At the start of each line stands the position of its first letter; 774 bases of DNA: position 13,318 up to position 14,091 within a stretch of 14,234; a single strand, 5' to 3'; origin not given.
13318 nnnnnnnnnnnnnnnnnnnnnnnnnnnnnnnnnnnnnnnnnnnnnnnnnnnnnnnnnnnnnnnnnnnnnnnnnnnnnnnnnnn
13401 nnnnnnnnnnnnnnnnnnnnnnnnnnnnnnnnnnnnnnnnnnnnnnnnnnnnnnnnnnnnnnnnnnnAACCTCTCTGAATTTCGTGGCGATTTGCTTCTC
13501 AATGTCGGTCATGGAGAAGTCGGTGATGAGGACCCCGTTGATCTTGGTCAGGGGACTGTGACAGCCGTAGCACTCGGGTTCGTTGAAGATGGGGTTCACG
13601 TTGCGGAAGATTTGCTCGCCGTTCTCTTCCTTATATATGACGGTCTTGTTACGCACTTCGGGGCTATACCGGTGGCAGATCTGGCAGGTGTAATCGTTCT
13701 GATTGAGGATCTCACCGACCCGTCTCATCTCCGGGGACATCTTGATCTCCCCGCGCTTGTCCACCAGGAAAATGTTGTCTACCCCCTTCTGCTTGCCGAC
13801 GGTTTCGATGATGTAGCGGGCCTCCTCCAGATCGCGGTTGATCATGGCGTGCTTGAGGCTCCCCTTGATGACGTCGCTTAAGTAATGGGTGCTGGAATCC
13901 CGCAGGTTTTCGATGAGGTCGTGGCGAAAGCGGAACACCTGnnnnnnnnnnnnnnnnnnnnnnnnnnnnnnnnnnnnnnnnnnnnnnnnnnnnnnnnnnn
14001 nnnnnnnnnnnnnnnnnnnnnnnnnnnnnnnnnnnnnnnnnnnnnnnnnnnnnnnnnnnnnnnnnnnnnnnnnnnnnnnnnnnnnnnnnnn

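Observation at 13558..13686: Histidine kinase with two CxxCH c-type haem-binding motifs in its periplasmic sensor domain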

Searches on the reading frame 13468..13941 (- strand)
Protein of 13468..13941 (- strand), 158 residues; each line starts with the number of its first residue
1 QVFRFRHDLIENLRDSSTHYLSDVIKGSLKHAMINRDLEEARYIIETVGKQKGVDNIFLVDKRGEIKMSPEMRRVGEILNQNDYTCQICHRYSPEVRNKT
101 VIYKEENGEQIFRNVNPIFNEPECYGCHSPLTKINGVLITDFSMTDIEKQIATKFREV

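Call 7: search_solved_structures(query=window:13468-13941:-, max_evalue=10, show_alignments=3)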
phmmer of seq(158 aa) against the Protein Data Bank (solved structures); distinct sequences matched with E-value up to 10: 7.
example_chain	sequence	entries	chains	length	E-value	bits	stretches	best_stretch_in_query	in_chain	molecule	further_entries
3b47_A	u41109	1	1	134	0.068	16.3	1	107-144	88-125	Methyl-accepting chemotaxis protein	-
5mrc_S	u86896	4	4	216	0.22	14.7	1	4-71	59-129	bL28m | Large ribosomal subunit protein bL28m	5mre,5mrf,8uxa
8ux4_S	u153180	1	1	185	0.27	14.4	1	4-68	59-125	MRPS9 isoform 1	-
3j6b_S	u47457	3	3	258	0.32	14.2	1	4-71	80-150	54S ribosomal protein L24, mitochondrial | Large ribosomal subunit protein bL28m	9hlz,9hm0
5x3t_A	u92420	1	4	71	0.95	12.6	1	15-53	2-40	Antitoxin VapB26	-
6h5l_A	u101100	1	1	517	1.1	12.4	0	97-133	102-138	Similar to hydroxylamine oxidoreductase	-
3n6z_A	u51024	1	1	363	1.8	11.7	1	71-141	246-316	putative immunoglobulin A1 protease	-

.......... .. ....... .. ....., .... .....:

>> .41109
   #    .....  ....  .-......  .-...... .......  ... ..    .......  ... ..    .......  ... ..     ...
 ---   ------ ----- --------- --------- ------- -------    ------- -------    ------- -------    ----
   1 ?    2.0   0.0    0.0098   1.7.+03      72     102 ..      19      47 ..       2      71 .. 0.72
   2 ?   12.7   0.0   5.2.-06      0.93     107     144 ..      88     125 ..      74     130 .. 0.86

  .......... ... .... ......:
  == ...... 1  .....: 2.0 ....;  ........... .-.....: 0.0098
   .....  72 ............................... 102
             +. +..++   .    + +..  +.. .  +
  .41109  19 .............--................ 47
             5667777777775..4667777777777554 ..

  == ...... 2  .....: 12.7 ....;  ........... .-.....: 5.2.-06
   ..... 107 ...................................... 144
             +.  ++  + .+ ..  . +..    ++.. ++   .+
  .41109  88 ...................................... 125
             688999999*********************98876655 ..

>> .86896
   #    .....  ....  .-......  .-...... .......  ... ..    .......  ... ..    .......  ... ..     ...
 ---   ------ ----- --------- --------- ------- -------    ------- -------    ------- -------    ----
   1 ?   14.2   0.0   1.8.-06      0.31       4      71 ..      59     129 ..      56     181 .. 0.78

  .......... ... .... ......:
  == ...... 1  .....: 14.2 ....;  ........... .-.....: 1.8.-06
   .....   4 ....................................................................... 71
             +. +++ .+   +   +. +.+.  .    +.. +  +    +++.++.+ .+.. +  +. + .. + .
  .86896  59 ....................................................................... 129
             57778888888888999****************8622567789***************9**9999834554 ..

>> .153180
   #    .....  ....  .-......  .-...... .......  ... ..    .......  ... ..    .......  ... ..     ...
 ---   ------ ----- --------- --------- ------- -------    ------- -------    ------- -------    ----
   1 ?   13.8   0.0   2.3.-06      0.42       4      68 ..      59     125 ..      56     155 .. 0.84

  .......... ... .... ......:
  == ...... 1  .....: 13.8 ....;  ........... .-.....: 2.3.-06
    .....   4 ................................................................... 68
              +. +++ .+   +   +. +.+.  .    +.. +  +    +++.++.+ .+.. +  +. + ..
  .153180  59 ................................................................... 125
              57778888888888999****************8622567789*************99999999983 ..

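Call 17: search_protein_families(library=pfam, proteins=[window:13468-13941:-], max_evalue=10)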
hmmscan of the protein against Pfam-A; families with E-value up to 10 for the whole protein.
seq(158 aa): 11 families
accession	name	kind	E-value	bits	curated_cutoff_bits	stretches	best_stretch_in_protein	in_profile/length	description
PF21563.3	Mcp40H-20_sensor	-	9.6e-05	23.1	27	1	103-143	70-110/112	Methyl-accepting chemotaxis sensory transducer, class 40H, sensor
PF14522.11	Cytochrome_C7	-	0.0019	18.4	24.8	1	81-132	11-52/67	Cytochrome c7 and related cytochrome c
PF11845.13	Tll0287-like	-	0.011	16.6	24.1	1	105-134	84-114/144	Tll0287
PF02335.20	Cytochrom_C552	-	0.033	13.6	24.1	1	74-110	266-302/438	Cytochrome c552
PF17203.10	sCache_3_2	-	0.037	14.5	28.4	1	36-83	35-82/140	Single cache domain 3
PF02743.24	dCache_1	-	0.037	14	45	1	17-151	34-159/240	Cache domain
PF14537.11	Cytochrom_c3_2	-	0.039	14.8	25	1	82-129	25-65/79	Cytochrome c3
PF17152.10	CHASE8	-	0.044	14.5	27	1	16-65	7-56/102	Periplasmic sensor domain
PF14376.11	Haem_bd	-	0.063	13.7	27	1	108-133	27-51/133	Haem-binding domain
PF09699.15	Paired_CXXCH_1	-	0.069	13.3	20.6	1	120-131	5-16/41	Doubled CXXCH motif (Paired_CXXCH_1)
PF22113.1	Mtrc-MtrF_II-IV_dom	-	0.13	12.2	30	1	79-131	77-130/176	Outer membrane cytochrome MtrC/MtrF-like, domains II/IV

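Call 19: search_protein_representatives(protein=window:13468-13941:-)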
Query: 158 residues. Proteins with E-value up to 0.001 (for the whole library): 996; up to 1e-10: 345; up to 1e-30: 20. The best 150 are listed.
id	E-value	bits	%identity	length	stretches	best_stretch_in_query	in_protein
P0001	1.8e-94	329.9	92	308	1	1-158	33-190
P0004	5.2e-48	179.1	54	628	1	1-157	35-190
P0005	2.8e-45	170.2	53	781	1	5-157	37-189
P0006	1.4e-44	167.9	55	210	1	7-158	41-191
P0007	3.4e-43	163.4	52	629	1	4-157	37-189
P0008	1.0e-37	145.7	46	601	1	8-157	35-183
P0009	2.0e-36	141.5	43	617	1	3-155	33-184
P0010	2.1e-36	141.4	44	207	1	8-157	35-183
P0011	8.0e-36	139.5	43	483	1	6-154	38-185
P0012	4.5e-35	137.1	41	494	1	1-157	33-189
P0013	2.8e-33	131.2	43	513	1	5-157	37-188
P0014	2.9e-33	131.2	42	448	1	6-156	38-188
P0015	1.6e-32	128.8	42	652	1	6-156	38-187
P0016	2.7e-32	128.1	41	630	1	6-153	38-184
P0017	4.2e-32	127.5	41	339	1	6-155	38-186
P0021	3.4e-31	124.5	41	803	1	6-156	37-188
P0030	1.5e-27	112.7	34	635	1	5-154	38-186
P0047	1.5e-23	99.7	34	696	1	2-153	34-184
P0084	1.7e-19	86.5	29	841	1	6-153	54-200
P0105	6.0e-18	81.5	33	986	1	5-152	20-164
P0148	9.3e-16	74.4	29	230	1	15-155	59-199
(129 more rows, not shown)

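Call 25: find_homologous_proteins(query=A1, max_evalue=0.00001)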
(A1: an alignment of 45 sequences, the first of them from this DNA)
Query A1 (45 sequences) (158 aa, profile of the alignment): 7 proteins with E <= 0.00001 among 2207 candidates.
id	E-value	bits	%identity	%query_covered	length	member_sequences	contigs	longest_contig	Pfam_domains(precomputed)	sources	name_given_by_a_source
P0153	5.2e-52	194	52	96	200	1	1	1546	PF21563.4,PF17203.11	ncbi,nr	ncbi:MAG TPA: hypothetical protein VN203_07275, partial [Candidatus Acidoferrum sp.]|nr:hypothetical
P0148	3.6e-44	168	29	90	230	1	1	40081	-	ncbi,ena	-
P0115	2.6e-35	139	27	90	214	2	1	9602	-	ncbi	-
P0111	2.5e-21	94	51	54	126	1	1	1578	-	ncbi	-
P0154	1.6e-9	56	42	37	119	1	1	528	-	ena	-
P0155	1.4e-8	53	56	40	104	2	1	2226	-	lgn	-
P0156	1.8e-7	49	24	39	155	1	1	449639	-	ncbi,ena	-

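Call 26: search_solved_structures(query=A1, max_evalue=1, show_alignments=3)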
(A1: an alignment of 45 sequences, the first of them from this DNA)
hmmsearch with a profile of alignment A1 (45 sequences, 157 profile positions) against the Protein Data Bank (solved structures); distinct sequences matched with E-value up to 1: 29.
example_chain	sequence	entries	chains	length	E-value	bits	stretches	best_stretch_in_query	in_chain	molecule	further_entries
3b47_A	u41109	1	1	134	2.1e-10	43.7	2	105-145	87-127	Methyl-accepting chemotaxis protein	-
3b42_A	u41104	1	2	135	1.4e-08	37.8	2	103-145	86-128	Methyl-accepting chemotaxis protein, putative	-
9l08_A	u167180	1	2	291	7.9e-05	25.6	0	108-135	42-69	Covalently Connected Cytochrome c555 trimer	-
3ml1_B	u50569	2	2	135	0.0042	20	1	75-133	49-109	Diheme cytochrome c napB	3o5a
4u64_A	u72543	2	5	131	0.029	17.3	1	3-67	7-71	Two component histidine kinase, GGDEF domain protein/EAL domain protein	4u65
1y4o_A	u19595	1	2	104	0.042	16.8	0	38-64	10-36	Dynein light chain 2A, cytoplasmic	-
2b95_A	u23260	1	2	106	0.042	16.7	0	35-64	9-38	Dynein light chain 2A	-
2hz5_A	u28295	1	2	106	0.063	16.2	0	36-64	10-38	Dynein light chain 2A, cytoplasmic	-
9dgr_k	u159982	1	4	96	0.069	16.1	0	38-64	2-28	Dynein light chain roadblock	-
2e8j_A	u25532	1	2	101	0.084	15.8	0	37-64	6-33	Dynein light chain 2A, cytoplasmic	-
3bng_A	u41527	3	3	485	0.1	15.5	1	62-101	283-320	Cytochrome c-552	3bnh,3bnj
1fs7_A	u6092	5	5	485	0.1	15.5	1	62-101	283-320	CYTOCHROME C NITRITE REDUCTASE | Cytochrome c-552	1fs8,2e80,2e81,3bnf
1fs9_A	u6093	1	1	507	0.11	15.4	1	62-101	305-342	CYTOCHROME C NITRITE REDUCTASE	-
1z09_A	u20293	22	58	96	0.11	15.4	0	38-64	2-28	Dynein light chain 2A, cytoplasmic | Dynein light chain roadblock-type 1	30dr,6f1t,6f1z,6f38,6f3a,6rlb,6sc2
5is1_A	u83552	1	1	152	0.16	14.9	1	5-76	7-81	Histidine kinase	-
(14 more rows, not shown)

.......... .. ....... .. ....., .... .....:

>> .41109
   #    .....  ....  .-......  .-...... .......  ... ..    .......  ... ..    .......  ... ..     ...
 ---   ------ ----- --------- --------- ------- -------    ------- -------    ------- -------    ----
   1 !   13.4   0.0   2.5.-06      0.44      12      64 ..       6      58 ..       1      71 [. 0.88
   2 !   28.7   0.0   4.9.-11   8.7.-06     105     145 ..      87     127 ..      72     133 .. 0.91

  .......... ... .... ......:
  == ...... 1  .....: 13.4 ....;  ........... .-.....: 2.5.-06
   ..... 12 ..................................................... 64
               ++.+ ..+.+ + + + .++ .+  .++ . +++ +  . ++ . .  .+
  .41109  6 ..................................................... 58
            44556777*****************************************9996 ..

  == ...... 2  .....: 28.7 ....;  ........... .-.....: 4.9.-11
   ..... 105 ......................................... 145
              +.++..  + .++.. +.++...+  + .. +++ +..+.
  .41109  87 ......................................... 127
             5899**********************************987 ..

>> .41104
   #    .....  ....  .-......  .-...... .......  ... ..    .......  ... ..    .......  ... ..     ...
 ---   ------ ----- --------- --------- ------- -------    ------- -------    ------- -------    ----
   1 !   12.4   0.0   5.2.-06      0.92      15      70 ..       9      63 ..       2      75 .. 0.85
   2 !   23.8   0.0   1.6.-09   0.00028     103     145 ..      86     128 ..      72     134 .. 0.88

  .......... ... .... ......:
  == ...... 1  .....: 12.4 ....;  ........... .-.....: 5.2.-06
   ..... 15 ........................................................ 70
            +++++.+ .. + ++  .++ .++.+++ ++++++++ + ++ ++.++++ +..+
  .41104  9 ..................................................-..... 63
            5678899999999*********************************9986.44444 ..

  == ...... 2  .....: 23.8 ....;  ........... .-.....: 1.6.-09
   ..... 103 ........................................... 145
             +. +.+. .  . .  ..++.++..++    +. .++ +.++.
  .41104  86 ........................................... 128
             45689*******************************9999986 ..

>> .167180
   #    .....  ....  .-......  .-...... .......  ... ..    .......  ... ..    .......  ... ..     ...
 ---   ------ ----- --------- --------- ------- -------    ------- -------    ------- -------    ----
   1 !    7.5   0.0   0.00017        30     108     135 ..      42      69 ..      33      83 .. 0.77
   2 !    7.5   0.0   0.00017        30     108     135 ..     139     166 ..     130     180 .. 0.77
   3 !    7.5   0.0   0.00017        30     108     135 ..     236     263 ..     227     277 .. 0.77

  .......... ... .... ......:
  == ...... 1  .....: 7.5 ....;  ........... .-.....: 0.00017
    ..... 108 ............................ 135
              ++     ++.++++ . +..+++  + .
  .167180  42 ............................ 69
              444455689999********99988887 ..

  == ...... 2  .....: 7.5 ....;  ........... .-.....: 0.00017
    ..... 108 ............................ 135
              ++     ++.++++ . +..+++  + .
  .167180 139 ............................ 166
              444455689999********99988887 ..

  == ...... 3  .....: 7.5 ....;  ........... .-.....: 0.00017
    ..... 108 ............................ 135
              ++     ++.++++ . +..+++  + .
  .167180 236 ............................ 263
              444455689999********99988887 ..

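Call 31: find_related_loci(query=A2, collection=genome_contigs, flank=10000)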
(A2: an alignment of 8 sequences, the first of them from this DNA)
Query A2 (158 aa) in genome_contigs; peptide patterns used: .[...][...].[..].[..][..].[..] (x = any residue, [..] = any of these).
48 stretches matched a pattern; 10 encode a relative of the query (tblastn E <= 1e-3); 10 distinct loci.
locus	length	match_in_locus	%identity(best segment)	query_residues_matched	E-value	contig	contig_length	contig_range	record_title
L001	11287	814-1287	91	1-158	7e-100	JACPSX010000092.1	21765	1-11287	MAG: Candidatus Tectomicrobia bacterium isolate NC_groundwater_717_Ag_S-0.2um_59_8 S36_SO-2_scaffold_149430, whole genom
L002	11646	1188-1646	62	5-158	9e-61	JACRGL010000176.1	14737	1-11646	MAG: Candidatus Methylomirabilota bacterium isolate NC_groundwater_1750_Pr3_B-0.1um_56_10 SR-2_scaffold_141_3685905, who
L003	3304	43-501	58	5-158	1e-57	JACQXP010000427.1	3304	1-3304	MAG: Candidatus Methylomirabilota bacterium isolate NC_groundwater_1518_Pr4_B-0.1um_67_4 SR1-18-B1_scaffold_475751, whol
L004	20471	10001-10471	54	1-158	1e-55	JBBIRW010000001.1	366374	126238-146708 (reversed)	MAG: Deltaproteobacteria bacterium isolate SLF170214_bin_359 NODE_2_length_366374_cov_9.27345, whole genome shotgun sequ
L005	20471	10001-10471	54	1-158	2e-55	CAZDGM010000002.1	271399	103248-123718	MAG TPA_asm: uncultured Thermodesulfobacteriota bacterium isolate binchicken_co30_4 genome assembly, contig: NODE_37_len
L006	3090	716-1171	52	6-158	7e-50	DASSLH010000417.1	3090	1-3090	MAG TPA_asm: Candidatus Methylomirabilota bacterium isolate SMAG_U1165 k141_894414, whole genome shotgun sequence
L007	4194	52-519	46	1-157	6e-49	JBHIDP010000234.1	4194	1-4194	MAG: Anaerolineae bacterium isolate b3.sp3_bin.44 NODE_10257_length_4194_cov_16.463155, whole genome shotgun sequence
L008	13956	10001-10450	43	6-156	1e-41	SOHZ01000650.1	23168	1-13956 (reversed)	MAG: Anaerolineales bacterium isolate E26_bin7 NODE_59_length_23168_cov_14.796175, whole genome shotgun sequence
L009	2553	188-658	42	1-157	5e-38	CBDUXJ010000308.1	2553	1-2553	MAG TPA_asm: uncultured Syntrophobacterales bacterium isolate SRR22302370_binner12_Refined_74 genome assembly, contig: E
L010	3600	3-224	57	83-156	1e-27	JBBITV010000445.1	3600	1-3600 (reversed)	MAG: Chloroflexota bacterium isolate RSS170216_bin_404 NODE_22863_length_3600_cov_4.493653, whole genome shotgun sequenc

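Call 34: predict_structure(alignment_id=A1)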
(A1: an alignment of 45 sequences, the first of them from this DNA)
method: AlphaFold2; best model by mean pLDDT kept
length: 158 residues; sequences in the alignment: 45
mean_pLDDT: 87.2   pTM: 0.81
mean pLDDT of the five models: 87.2, 85.6, 84.3, 82.0, 81.4
residues with pLDDT >= 90: 71; 70-90: 83; 50-70: 4; < 50: 0
segments of 3 or more residues with pLDDT < 50: none
pLDDT, mean of each block of 10 residues (from residue 1): 83 80 83 90 92 92 93 93 77 74 89 91 92 91 88 84
secondary structure, 60 per line:
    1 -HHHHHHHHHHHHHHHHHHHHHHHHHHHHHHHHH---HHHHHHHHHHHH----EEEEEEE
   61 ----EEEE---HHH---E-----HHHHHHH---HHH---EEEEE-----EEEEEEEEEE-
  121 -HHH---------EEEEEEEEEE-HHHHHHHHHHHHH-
elements in order: H2-34 H38-49 E54-60 E65-68 H84-90 E100-104 E110-119 E134-143 H145-157

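Call 51: find_encoding_contigs(protein=P0148, flank=10000, max_places=2)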
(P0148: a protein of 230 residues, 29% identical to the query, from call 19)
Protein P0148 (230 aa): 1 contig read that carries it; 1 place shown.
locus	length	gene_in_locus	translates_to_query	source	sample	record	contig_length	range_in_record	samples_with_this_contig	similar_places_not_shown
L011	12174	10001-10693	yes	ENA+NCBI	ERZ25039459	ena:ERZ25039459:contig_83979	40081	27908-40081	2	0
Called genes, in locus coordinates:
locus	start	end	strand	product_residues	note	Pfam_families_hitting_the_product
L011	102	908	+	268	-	PF12697:Abhydrolase_6, PF00561:Abhydrolase_1, PF12146:Hydrolase_4, PF03096:Ndr (weak)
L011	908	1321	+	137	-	PF01575:MaoC_dehydratas, PF13452:FAS1_DH_region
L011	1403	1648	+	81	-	-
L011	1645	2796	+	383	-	PF13433:Peripla_BP_5, PF13458:Peripla_BP_6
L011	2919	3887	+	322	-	PF01144:CoA_trans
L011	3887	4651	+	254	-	PF01144:CoA_trans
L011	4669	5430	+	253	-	PF00005:ABC_tran, PF13304:AAA_21 (faint), PF12399:BCA_ABC_TP_C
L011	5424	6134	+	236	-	PF02463:SMC_N (faint), PF00005:ABC_tran, PF13304:AAA_21 (faint)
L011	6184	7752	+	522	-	PF02653:BPD_transp_2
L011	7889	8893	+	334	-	PF02653:BPD_transp_2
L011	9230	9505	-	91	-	-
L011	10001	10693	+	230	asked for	-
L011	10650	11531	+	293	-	PF00672:HAMP, PF07730:HisKA_3, PF13581:HATPase_c_2 (weak), PF02518:HATPase_c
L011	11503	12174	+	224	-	?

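Call 58: list_cluster_members(proteins=[P0004, P0005, P0007, P0009, P0015, P0021, P0030, P0047, P0084, P0105])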
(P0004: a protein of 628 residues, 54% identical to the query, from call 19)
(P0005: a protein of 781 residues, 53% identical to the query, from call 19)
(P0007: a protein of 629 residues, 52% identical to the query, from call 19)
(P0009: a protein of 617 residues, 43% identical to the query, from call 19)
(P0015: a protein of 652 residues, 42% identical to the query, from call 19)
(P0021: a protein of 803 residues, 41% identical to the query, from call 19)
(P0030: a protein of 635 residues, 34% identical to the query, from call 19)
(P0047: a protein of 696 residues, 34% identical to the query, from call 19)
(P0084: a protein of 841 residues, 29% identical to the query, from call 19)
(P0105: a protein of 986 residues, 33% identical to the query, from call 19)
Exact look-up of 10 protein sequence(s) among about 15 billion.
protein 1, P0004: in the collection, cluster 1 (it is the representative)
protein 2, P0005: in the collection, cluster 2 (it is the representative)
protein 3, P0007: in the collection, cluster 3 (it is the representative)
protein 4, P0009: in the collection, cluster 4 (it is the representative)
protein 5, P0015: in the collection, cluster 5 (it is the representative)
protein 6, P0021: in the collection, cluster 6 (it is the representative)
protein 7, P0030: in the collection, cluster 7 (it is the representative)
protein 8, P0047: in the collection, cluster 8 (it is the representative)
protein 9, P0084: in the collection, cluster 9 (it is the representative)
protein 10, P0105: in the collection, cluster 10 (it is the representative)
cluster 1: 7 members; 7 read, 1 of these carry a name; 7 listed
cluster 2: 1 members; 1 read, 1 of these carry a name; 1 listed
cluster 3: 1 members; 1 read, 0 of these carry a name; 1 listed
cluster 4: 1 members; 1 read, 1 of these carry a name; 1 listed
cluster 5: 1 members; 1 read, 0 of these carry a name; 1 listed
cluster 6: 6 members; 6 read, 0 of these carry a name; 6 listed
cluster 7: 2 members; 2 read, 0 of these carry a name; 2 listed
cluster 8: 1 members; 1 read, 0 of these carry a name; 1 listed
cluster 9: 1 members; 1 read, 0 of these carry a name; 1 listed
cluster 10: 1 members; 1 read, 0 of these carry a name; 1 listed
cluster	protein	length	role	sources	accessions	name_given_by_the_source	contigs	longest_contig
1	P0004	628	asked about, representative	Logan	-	-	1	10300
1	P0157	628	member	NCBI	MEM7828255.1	MAG: ATP-binding protein [Candidatus Aenigmatarchaeota archaeon]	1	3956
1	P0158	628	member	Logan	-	-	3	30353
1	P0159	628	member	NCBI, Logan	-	-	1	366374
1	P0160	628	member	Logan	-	-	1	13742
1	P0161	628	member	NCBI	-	-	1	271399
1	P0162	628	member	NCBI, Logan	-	-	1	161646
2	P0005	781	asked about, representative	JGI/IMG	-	PAS domain S-box-containing protein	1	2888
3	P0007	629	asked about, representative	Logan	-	-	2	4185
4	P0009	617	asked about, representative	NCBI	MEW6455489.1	MAG: ATP-binding protein [Acidobacteriota bacterium]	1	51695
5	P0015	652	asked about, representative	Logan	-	-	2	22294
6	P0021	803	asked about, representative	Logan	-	-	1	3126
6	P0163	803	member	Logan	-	-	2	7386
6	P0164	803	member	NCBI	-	-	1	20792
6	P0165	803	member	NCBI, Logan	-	-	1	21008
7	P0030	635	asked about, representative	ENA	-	-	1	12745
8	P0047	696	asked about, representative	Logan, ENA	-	-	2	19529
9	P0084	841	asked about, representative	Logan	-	-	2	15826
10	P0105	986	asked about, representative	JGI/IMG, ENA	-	-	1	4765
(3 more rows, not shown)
